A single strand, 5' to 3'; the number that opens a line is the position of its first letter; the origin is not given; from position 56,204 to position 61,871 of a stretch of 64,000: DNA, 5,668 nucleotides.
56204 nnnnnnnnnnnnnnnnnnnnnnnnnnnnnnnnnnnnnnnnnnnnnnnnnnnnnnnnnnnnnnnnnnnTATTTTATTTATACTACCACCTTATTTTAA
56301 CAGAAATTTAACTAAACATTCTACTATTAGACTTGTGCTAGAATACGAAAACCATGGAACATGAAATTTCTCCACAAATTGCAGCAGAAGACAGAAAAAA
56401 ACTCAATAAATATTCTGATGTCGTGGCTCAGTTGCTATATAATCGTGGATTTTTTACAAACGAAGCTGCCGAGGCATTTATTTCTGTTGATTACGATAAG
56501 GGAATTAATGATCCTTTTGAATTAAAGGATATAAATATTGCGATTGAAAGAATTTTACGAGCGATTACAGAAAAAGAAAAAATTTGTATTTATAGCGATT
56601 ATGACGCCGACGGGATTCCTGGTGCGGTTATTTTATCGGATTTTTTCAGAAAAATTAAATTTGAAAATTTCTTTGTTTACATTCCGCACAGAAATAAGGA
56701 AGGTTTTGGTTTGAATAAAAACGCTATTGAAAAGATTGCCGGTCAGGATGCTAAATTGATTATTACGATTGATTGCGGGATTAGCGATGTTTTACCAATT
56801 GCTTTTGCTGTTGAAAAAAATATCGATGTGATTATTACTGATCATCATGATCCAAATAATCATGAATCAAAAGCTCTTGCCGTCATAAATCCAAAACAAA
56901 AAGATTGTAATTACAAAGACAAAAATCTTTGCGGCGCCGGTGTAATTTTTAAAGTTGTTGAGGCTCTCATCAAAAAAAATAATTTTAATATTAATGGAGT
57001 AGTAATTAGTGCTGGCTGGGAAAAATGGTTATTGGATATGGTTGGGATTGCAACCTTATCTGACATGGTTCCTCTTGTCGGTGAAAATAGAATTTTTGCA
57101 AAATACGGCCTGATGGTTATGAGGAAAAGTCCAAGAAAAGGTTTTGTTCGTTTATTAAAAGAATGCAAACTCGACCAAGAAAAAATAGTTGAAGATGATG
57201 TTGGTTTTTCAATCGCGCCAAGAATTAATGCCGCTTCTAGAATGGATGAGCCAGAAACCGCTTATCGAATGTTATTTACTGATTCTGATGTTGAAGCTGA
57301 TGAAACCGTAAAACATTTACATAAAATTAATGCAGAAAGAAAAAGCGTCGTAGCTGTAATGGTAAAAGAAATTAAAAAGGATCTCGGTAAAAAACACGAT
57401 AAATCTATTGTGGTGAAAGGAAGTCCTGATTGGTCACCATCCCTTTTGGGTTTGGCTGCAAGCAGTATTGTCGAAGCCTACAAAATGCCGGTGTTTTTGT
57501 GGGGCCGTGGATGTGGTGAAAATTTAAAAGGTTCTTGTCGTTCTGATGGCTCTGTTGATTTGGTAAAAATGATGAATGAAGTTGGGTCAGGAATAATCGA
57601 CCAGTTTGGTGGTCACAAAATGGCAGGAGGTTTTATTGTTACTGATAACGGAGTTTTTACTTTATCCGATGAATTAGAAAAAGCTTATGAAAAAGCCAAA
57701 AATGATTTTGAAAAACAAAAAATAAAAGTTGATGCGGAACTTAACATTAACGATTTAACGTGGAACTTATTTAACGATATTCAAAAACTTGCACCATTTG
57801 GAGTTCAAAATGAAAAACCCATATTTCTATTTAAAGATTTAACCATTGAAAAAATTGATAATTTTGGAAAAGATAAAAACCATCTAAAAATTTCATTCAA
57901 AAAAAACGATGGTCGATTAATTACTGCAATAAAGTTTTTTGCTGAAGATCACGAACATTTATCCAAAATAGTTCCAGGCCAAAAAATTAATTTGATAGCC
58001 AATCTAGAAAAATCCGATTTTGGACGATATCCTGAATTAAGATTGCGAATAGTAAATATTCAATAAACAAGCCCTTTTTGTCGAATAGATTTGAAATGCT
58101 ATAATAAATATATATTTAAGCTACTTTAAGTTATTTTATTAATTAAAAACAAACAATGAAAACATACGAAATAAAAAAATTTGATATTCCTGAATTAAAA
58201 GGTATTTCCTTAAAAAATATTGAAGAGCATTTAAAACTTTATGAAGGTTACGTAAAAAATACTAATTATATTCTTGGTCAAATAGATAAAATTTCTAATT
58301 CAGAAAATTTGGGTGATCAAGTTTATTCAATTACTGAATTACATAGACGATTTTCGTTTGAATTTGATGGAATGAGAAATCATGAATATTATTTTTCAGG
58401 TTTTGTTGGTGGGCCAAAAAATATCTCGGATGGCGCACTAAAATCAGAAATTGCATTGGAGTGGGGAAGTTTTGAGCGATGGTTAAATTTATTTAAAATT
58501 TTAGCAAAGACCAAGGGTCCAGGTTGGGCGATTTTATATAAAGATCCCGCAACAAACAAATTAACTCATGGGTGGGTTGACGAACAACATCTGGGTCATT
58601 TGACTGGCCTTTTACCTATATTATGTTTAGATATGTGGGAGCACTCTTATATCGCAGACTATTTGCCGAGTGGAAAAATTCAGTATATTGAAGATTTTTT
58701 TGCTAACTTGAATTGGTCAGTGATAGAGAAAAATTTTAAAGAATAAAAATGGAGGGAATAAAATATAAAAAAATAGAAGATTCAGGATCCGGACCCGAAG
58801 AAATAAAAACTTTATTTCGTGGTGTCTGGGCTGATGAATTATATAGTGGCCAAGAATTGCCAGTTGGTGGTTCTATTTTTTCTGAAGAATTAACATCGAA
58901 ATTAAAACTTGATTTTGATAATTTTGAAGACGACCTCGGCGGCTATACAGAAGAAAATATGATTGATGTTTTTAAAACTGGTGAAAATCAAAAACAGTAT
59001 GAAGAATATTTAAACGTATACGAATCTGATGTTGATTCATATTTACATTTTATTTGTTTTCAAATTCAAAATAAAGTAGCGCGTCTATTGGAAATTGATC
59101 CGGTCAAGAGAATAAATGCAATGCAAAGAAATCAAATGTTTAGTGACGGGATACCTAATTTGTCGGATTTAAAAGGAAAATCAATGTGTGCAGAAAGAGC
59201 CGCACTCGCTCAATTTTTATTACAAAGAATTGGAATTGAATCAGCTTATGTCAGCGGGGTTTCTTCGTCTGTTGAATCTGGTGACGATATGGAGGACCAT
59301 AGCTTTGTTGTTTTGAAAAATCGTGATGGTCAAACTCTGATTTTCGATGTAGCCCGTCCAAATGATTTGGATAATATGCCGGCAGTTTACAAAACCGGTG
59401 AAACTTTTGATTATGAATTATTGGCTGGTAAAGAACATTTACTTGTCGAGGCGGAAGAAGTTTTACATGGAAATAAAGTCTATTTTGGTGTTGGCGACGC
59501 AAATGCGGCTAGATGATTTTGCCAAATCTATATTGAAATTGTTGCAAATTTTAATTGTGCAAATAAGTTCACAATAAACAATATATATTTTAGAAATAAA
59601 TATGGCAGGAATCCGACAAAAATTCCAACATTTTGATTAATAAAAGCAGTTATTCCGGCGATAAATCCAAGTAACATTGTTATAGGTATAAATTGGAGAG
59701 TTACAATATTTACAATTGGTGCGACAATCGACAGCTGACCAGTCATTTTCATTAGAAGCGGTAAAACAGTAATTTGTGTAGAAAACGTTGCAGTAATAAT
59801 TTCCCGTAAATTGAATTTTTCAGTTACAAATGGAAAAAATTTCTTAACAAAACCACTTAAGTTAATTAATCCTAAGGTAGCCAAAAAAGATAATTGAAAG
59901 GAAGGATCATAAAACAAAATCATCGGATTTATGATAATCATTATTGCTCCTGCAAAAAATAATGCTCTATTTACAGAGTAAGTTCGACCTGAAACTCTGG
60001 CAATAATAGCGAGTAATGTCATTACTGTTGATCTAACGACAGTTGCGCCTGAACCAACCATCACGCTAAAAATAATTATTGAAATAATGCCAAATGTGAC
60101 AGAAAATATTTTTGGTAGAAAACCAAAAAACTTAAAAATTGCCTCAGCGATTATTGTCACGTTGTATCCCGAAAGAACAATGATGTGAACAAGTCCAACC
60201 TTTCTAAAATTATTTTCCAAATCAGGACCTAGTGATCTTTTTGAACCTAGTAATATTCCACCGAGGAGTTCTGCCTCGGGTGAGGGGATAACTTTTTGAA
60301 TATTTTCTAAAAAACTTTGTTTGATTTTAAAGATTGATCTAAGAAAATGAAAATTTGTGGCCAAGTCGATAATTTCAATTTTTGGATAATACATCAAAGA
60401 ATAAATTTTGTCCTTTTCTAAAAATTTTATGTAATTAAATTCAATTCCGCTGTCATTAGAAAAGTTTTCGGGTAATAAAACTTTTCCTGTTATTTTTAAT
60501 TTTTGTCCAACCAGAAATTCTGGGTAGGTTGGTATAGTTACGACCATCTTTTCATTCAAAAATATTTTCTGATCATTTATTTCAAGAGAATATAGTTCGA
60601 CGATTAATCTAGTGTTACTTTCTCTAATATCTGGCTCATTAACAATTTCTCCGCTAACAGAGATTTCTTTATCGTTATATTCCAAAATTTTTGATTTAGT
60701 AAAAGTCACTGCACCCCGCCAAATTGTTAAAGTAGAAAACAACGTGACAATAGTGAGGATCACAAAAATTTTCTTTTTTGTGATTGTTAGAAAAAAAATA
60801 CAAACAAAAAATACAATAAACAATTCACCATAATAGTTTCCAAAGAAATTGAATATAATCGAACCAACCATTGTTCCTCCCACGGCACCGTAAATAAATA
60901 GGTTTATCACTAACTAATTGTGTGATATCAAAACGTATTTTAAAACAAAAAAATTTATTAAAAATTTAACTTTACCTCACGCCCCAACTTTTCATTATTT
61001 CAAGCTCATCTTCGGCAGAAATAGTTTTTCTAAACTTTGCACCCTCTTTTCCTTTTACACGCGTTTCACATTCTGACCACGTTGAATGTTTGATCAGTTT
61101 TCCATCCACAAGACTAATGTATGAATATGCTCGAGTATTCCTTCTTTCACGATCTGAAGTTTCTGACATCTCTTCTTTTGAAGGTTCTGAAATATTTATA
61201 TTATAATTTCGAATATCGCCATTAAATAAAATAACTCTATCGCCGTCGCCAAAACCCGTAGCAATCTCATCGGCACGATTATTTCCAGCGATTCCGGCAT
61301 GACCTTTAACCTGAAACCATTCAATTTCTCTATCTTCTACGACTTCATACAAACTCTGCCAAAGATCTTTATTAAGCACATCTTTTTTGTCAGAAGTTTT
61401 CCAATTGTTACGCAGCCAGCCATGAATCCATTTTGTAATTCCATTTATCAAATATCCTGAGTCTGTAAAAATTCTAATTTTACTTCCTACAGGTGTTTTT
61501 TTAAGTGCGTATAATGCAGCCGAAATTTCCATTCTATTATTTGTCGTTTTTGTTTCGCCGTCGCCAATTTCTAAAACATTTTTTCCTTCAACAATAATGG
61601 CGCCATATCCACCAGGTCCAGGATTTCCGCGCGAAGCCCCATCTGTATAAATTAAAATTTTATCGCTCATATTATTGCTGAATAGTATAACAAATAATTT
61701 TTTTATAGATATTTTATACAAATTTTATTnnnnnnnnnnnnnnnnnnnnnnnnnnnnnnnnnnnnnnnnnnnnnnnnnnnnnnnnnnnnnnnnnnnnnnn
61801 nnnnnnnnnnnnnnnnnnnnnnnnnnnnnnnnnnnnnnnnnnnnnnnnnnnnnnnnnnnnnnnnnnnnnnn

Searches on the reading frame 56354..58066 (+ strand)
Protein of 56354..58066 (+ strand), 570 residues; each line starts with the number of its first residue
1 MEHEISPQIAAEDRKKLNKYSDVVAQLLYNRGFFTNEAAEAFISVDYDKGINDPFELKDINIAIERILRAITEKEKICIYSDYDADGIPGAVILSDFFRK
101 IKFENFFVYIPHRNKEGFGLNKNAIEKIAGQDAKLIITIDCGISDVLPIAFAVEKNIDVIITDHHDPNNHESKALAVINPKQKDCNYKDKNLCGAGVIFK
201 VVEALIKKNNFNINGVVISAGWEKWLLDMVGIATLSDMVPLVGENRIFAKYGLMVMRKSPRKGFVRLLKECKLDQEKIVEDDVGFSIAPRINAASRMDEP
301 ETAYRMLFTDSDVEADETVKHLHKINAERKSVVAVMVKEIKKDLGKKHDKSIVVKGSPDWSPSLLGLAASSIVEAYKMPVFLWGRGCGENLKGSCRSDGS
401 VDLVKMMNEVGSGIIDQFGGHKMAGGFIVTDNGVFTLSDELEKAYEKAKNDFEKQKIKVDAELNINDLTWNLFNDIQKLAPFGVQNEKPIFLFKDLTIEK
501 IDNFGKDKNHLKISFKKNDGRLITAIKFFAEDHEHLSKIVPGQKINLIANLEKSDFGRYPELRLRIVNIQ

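Call 14: search_protein_families(library=pfam, proteins=[window:56354-58066:+], max_evalue=0.00001)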
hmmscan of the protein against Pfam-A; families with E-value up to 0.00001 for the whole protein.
window:56354-58066:+ (570 aa): 3 families
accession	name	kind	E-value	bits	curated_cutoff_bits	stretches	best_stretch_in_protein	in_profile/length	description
PF01368.27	DHH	-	1.3e-23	84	28.1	1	76-209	1-109/125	DHH family, N-terminal domain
PF17768.7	RecJ_OB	-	3.9e-23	82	27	1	459-566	1-105/107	RecJ OB domain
PF02272.25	DHHA1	-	1.6e-09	38.6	25.9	1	350-450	2-98/102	DHHA1 domain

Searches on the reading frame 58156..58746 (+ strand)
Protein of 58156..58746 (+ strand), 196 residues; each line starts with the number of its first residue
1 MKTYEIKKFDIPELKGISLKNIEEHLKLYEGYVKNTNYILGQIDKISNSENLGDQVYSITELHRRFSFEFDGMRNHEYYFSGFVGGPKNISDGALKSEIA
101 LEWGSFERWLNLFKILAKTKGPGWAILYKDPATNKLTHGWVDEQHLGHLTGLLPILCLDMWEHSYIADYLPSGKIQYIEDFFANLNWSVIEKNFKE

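Call 14: search_protein_families(library=pfam, proteins=[window:58156-58746:+], max_evalue=0.00001)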
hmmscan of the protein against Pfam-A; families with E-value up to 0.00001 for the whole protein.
window:58156-58746:+ (196 aa): 1 family
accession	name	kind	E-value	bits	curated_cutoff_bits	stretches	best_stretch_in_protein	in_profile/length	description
PF02777.23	Sod_Fe_C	-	1.8e-20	73.3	20.9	1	92-193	2-102/102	Iron/manganese superoxide dismutases, C-terminal domain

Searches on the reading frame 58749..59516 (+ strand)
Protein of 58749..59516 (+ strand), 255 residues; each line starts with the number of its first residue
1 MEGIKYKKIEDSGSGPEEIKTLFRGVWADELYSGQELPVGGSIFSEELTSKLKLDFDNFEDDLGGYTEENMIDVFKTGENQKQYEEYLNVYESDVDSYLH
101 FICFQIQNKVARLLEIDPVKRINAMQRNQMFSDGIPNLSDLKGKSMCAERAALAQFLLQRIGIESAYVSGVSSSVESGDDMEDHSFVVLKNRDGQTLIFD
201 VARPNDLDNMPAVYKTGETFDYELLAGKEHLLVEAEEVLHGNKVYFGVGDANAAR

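Call 9: search_protein_families(library=pfam, proteins=[window:58749-59516:+])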
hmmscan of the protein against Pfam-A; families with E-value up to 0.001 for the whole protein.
window:58749-59516:+ (255 aa): 0 families

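Call 40: find_encoding_contigs(protein=window:58749-59516:+, flank=10000, max_places=3)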
Protein window:58749-59516:+ (255 aa): 2 contigs read that carry it; 2 places shown.
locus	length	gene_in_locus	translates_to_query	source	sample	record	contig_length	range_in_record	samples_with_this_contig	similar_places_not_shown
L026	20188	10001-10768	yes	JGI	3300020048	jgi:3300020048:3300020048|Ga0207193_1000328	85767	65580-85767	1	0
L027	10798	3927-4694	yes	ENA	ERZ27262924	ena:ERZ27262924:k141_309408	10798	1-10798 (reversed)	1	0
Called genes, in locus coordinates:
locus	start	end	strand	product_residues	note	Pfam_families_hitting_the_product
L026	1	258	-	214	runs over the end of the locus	-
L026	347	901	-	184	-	PF00719:Pyrophosphatase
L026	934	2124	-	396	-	PF08529:NusA_N, PF00575:S1 (weak), PF13184:KH_NusA_1st, PF26594:KH_NusA_2nd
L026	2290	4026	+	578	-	PF05157:MshEN, PF00437:T2SSE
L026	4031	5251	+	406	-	PF00482:T2SSF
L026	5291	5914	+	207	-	PF03167:UDG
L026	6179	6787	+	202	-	PF00121:TIM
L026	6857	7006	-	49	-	-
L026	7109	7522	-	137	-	PF11969:DcpS_C, PF01230:HIT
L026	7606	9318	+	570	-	PF01368:DHH, PF02272:DHHA1, PF17768:RecJ_OB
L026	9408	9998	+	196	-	PF02777:Sod_Fe_C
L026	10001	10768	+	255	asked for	-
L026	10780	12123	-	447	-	PF13567:DUF4131, PF03772:Competence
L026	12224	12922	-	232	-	PF00075:RNase_H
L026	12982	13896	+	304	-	PF00753:Lactamase_B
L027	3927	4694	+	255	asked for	-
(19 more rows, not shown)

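Call 60: search_protein_families(library=pfam, proteins=[window:58749-59516:+], max_evalue=0.1)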
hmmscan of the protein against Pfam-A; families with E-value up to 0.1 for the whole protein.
window:58749-59516:+ (255 aa): 3 families
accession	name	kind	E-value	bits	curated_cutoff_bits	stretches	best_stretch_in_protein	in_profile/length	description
PF01841.26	Transglut_core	-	0.018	15.7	23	1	142-186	49-93/108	Transglutaminase-like superfamily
PF13471.12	Transglut_core3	-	0.048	14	26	1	141-185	52-93/117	Transglutaminase-like superfamily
PF06745.19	ATPase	-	0.084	12.7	26.6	0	46-135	57-144/231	KaiC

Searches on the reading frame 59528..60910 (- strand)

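Call 14: search_protein_families(library=pfam, proteins=[window:59528-60910:-], max_evalue=0.00001)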
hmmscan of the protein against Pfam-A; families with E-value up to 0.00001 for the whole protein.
window:59528-60910:- (460 aa): 2 families
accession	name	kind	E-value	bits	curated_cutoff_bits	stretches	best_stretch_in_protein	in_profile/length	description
PF03772.21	Competence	-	2.2e-34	119.5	23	1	219-459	1-244/270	Competence protein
PF13567.11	DUF4131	-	7.7e-18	65.2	31.6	1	32-180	14-164/165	Domain of unknown function (DUF4131)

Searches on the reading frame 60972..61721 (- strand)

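Call 14: search_protein_families(library=pfam, proteins=[window:60972-61721:-], max_evalue=0.00001)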
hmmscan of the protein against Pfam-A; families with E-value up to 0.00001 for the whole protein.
window:60972-61721:- (249 aa): 1 family
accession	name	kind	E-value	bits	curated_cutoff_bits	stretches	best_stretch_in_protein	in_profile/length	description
PF00075.30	RNase_H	-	8.5e-43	146.4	25.8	1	21-155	3-137/141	RNase H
